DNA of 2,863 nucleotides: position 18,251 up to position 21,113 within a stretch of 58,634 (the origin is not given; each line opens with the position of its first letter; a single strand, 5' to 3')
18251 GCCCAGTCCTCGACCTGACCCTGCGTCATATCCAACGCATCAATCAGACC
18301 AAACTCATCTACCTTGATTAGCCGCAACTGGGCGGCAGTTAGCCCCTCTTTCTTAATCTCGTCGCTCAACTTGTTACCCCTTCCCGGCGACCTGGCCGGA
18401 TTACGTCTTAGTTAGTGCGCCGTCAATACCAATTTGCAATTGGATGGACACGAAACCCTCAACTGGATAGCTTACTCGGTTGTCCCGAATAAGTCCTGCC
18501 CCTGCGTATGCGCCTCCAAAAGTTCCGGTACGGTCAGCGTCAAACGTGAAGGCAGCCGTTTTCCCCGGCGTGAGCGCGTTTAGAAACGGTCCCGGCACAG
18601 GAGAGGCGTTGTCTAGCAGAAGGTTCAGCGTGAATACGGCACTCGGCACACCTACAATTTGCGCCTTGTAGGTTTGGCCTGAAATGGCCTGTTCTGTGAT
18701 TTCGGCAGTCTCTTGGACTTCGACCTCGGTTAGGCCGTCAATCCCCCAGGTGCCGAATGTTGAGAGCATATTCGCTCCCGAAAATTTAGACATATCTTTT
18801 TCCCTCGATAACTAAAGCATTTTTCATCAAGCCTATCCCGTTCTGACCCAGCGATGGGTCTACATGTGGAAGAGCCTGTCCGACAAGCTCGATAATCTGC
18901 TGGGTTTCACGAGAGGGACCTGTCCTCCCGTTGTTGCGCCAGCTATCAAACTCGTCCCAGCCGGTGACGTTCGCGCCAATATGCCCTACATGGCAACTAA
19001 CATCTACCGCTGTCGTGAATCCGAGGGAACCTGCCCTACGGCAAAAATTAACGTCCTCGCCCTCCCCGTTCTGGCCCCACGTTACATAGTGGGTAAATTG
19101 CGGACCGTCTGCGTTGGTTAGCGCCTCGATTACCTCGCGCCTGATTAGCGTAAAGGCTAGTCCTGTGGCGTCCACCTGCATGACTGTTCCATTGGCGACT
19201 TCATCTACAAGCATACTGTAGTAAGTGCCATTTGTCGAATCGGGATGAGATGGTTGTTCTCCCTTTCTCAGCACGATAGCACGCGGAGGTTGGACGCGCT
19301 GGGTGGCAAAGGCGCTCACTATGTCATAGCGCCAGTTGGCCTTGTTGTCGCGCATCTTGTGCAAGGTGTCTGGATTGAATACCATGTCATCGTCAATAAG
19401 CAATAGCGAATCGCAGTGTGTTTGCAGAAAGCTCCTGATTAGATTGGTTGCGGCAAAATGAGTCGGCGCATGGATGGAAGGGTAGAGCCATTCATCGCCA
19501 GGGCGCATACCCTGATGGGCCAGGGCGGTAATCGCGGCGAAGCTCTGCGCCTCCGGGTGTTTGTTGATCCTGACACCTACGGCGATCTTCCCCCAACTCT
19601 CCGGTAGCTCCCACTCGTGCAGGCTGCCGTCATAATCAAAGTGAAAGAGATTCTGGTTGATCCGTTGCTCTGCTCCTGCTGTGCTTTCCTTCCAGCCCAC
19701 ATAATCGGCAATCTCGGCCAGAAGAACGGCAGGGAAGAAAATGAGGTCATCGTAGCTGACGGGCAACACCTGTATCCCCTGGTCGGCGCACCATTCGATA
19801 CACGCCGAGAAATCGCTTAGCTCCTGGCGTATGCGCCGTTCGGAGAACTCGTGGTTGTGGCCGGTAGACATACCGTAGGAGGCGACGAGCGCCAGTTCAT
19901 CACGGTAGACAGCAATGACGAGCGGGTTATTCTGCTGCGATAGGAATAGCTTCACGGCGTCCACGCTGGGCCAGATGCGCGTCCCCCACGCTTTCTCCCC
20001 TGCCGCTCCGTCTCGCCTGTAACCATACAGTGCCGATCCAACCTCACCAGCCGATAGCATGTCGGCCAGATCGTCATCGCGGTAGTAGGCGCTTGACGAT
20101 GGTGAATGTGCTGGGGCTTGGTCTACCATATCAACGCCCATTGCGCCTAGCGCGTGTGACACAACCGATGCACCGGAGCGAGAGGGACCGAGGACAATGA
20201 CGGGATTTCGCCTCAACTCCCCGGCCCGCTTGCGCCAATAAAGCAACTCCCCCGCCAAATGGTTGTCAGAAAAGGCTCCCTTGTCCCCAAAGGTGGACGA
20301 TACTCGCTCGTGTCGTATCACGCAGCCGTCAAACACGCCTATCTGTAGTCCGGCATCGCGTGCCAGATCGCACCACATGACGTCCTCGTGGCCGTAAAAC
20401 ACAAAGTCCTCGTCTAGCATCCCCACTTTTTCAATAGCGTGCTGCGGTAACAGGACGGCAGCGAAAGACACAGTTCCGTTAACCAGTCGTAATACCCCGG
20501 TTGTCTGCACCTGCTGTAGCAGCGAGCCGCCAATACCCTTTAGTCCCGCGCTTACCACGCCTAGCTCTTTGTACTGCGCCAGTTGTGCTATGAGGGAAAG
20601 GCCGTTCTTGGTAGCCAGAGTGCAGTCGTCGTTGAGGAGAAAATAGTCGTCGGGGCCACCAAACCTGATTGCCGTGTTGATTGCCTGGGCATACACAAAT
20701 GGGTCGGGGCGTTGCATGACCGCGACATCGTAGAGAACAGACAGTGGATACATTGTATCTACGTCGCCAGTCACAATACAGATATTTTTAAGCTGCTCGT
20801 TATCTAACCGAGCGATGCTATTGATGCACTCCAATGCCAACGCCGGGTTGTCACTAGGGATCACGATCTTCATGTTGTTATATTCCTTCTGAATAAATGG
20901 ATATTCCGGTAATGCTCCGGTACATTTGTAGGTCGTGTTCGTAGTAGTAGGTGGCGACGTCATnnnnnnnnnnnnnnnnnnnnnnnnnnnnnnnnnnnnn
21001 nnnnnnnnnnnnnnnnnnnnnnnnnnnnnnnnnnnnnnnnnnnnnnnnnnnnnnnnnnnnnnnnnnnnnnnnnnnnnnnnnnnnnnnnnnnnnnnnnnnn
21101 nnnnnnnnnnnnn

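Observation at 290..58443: Iterated purine-rich motif RGAR-CGGCAGG-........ scattered about 45-60 times through the genome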

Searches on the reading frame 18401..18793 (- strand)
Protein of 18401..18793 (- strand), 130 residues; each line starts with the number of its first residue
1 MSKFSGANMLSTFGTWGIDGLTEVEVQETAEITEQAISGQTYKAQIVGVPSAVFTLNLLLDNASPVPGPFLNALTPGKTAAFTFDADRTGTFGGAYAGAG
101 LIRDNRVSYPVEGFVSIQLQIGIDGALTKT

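Call 50: find_related_loci(query=window:18401-18793:-, collection=viral_contigs, flank=10000)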
Query window:18401-18793:- (130 aa) in viral_contigs; peptide patterns used: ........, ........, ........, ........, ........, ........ (x = any residue, [..] = any of these).
10 stretches matched a pattern; 2 encode a relative of the query (tblastn E <= 1e-3); 2 distinct loci.
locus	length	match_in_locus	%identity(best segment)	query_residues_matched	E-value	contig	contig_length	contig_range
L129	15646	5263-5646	69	1-128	4e-58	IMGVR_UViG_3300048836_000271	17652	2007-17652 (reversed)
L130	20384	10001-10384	69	1-128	4e-58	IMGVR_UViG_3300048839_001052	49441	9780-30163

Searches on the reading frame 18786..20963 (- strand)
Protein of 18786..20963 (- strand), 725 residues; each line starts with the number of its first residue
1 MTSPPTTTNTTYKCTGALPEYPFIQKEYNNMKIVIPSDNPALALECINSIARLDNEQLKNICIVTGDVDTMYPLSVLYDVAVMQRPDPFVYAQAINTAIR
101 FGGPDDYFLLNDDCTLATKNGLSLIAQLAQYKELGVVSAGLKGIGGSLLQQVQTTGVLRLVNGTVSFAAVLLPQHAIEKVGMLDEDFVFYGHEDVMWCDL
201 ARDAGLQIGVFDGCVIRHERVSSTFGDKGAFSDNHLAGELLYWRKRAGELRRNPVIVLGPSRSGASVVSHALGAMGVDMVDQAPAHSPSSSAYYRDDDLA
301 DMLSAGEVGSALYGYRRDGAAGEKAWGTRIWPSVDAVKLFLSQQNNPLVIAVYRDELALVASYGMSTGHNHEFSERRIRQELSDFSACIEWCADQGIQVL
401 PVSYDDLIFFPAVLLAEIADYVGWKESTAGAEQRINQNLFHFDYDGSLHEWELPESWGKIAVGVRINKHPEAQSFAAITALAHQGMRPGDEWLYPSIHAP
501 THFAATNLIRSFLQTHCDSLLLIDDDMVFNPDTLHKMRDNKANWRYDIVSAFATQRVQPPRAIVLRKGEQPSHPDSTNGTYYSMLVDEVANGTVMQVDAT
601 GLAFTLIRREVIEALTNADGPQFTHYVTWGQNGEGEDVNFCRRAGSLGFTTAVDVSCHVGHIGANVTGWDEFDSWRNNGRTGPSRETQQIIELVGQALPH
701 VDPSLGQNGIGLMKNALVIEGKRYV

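Call 8: search_protein_families(library=phrogs, proteins=[window:18786-20963:-], max_evalue=0.00001)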
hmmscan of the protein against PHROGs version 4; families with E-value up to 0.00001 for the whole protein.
window:18786-20963:- (725 aa): 1 family
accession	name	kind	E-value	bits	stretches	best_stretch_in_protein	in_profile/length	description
phrog_1574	-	unknown function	7.3e-15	56.3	1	515-669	82-236/240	-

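Call 62: search_protein_families(library=pfam, proteins=[window:18786-20963:-], max_evalue=0.01)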
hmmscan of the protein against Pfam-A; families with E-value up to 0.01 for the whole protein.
window:18786-20963:- (725 aa): 2 families
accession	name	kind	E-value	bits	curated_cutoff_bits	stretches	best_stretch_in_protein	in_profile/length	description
PF00535.33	Glycos_transf_2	-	9.9e-05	22.8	23.3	0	39-146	8-120/168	Glycosyl transferase family 2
PF13641.12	Glyco_tranf_2_3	-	0.0024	18.4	27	0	492-653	61-203/230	Glycosyltransferase like family 2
